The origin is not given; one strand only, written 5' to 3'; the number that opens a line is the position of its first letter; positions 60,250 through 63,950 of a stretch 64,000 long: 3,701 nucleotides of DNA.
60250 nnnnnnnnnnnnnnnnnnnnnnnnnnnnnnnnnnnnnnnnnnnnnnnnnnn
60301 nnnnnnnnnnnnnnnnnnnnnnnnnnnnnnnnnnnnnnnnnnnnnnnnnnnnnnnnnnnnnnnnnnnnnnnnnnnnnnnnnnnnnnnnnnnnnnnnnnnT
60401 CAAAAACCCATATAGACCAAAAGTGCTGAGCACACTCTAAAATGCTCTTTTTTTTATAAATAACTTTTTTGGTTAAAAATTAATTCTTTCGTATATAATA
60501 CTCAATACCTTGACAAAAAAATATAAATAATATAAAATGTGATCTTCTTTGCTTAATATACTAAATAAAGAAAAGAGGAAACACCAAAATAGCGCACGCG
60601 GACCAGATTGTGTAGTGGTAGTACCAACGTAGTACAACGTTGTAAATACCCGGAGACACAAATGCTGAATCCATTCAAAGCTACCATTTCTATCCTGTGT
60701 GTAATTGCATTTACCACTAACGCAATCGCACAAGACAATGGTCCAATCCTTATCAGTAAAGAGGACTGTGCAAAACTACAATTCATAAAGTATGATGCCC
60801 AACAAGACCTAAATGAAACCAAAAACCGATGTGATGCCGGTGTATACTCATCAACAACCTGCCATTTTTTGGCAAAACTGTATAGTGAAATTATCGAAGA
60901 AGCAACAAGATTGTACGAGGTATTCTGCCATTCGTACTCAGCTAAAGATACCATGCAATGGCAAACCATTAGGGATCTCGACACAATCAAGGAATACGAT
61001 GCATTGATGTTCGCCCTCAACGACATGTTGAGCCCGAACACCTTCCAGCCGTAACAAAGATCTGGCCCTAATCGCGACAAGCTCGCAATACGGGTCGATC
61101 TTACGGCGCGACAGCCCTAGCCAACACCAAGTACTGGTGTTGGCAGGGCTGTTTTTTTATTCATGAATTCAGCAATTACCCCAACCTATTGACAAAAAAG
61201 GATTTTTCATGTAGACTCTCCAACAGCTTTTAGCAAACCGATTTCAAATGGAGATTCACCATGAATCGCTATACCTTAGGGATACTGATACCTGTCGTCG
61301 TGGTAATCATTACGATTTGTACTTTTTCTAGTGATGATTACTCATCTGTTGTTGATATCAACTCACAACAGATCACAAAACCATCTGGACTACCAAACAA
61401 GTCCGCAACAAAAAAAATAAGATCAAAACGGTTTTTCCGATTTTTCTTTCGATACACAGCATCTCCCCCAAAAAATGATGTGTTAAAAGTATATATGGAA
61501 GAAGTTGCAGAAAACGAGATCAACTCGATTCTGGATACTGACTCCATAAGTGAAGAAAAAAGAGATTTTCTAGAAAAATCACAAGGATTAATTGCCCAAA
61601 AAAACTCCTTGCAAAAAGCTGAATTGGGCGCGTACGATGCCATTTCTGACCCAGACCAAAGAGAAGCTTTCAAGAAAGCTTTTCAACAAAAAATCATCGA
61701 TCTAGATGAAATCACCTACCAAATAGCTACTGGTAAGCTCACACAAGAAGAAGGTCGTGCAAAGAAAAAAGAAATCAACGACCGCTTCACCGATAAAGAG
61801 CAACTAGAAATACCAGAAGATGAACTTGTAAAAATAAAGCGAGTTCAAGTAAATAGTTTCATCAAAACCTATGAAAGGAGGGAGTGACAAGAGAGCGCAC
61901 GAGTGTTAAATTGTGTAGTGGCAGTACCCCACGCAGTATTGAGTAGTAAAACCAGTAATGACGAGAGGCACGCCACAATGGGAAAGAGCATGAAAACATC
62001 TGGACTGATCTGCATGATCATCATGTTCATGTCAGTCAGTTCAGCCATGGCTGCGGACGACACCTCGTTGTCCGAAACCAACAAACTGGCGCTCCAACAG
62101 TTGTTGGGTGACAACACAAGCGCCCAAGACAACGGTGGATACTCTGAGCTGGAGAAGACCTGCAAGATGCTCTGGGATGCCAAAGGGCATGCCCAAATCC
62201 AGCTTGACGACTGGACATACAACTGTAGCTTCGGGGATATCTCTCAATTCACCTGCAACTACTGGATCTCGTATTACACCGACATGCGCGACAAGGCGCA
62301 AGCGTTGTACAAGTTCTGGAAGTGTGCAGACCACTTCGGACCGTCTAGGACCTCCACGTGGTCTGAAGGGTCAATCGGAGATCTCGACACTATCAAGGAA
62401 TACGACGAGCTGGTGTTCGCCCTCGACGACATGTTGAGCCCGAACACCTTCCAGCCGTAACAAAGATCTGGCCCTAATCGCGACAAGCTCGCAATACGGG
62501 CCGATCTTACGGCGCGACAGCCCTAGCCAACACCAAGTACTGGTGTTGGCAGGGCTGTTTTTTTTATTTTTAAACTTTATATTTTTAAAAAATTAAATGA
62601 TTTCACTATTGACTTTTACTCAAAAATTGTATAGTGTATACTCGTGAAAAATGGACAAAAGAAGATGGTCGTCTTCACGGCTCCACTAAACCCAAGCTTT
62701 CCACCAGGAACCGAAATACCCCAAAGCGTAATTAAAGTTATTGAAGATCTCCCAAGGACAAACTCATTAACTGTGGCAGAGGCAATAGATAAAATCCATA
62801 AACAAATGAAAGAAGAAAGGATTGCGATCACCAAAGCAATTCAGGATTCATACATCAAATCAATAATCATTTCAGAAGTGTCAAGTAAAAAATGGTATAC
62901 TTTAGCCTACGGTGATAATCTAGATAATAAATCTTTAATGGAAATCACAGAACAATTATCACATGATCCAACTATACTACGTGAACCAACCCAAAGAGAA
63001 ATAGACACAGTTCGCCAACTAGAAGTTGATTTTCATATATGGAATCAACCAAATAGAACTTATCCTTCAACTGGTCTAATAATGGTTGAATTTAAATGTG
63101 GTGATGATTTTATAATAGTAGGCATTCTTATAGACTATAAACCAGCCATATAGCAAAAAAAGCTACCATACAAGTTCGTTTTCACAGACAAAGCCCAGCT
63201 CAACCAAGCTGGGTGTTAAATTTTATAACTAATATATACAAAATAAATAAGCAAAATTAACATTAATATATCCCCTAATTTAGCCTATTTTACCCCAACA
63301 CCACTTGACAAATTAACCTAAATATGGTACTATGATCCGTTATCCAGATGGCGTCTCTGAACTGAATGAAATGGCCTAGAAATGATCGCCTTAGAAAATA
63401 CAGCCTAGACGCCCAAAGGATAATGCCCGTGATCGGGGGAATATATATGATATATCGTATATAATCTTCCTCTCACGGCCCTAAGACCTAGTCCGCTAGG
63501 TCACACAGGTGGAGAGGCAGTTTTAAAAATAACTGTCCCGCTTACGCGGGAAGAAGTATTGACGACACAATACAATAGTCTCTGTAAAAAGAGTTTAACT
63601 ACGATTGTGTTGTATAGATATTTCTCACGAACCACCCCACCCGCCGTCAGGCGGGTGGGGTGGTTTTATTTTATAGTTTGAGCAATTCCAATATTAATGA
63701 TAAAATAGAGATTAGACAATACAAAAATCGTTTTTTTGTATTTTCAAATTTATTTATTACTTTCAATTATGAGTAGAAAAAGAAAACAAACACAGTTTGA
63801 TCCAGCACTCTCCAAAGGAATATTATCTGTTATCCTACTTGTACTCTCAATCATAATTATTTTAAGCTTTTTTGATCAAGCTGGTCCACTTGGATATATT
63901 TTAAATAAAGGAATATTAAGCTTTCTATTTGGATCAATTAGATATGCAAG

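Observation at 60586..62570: Two paralogous secreted Cys-containing proteins sharing a conserved leader/promoter motif and a near-identical 3' end plus terminator module, with GC content well above the genome background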

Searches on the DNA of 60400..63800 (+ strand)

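Call 10: search_rna_families(source=window, start=60400, end=63800, threshold=evalue, max_evalue=5)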
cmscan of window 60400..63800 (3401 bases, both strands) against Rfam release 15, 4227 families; matches with E-value up to 5: 7.
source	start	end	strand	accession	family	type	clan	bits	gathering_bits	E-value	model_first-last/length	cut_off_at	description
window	63627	63767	-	RF01470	rli38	Gene; sRNA;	-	36.1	49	0.014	1-150/150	no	Listeria sRNA rli38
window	63630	63672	-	RF01416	NrrF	Gene; antisense;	-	30.3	60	0.0026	117-160/160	no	NrrF RNA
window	63617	63669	+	RF02838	Ref55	Gene; sRNA;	-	30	43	0.16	1-54/54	no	Enterococcus sRNA 55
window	62517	62589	-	RF02844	RefA9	Gene; antisense;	-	22.6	49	2.7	1-64/64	no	Enterococcus sRNA A9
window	63554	63678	+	RF02905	sRNA41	Gene; sRNA;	-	21.4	45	2.7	1-113/113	no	Archaeal Small RNA 41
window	63623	63772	-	RF02905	sRNA41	Gene; sRNA;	-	21.1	45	3.3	1-113/113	no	Archaeal Small RNA 41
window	63623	63762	-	RF02612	BSR1350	Gene; sRNA;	-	19.2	216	3.2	1-176/176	no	Brucella sRNA 1350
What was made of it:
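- On Known RNA family (riboswitch, leader or sRNA) for the 5' block or 3'UTR: At E <= 5 the only hit is a 22.6-bit antisense match that looks like a terminator (call 10).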

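Call 45: search_dna_similar(query=window:60560-62580:+, collection=phages, mode=distant)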
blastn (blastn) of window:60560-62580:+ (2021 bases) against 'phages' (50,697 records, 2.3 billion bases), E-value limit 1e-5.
No match.

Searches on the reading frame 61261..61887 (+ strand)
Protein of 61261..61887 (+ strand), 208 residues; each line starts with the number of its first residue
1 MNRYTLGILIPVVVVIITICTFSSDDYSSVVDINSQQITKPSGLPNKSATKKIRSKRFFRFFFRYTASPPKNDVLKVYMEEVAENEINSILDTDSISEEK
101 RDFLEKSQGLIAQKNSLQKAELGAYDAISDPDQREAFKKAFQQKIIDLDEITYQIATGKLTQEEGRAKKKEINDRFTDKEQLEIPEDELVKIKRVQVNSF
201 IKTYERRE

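Call 12: search_protein_families(library=pfam, proteins=[window:61261-61887:+], max_evalue=1)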
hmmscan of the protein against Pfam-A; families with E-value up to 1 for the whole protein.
window:61261-61887:+ (208 aa): 1 family
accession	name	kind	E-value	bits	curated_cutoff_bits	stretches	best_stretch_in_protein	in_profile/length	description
PF04382.18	SAB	-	0.13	12.8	27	1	95-108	18-31/50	SAB domain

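Call 29: search_protein_families(library=phrogs, proteins=[window:61261-61887:+], max_evalue=0.1)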
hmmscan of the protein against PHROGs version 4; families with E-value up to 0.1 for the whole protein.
window:61261-61887:+ (208 aa): 1 family
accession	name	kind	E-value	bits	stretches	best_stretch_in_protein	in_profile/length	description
phrog_14584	-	unknown function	0.017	15.9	1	162-206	140-183/191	-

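Call 31: find_homologous_proteins(query=window:61261-61887:+, max_evalue=0.01)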
Query window:61261-61887:+ (208 aa): 2 proteins with E <= 0.01 among 163 candidates.
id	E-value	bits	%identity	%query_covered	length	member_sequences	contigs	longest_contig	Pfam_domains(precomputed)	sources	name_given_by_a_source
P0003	7.1e-78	279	93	69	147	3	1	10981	-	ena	-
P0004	1.3e-71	258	100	63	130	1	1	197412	-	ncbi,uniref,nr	ncbi:MAG: hypothetical protein A2725_02985 [Candidatus Magasanikbacteria bacterium RIFCSPHIGHO2_01_F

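Call 33: find_encoding_contigs(protein=P0003, flank=10000, max_places=6)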
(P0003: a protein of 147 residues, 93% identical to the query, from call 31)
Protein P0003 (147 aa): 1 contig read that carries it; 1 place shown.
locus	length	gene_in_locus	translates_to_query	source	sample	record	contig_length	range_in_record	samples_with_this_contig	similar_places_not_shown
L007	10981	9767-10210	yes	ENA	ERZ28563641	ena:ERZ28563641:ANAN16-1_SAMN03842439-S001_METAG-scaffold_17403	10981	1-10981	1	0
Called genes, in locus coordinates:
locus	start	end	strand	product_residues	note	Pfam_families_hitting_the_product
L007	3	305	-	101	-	?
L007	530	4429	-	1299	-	-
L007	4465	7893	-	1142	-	PF04563:RNA_pol_Rpb2_1, PF04561:RNA_pol_Rpb2_2, PF04565:RNA_pol_Rpb2_3, PF10385:RNA_pol_Rpb2_45, PF00562:RNA_pol_Rpb2_6, PF04560:RNA_pol_Rpb2_7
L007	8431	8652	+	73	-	-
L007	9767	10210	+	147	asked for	-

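Call 56: search_protein_families(library=ncbifam, proteins=[window:61261-61887:+], max_evalue=1)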
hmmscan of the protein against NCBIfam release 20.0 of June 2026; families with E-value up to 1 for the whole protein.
window:61261-61887:+ (208 aa): 0 families

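Call 57: search_protein_families(library=padloc, proteins=[window:61261-61887:+], max_evalue=1)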
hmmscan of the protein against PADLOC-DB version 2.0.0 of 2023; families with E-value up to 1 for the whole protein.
window:61261-61887:+ (208 aa): 0 families
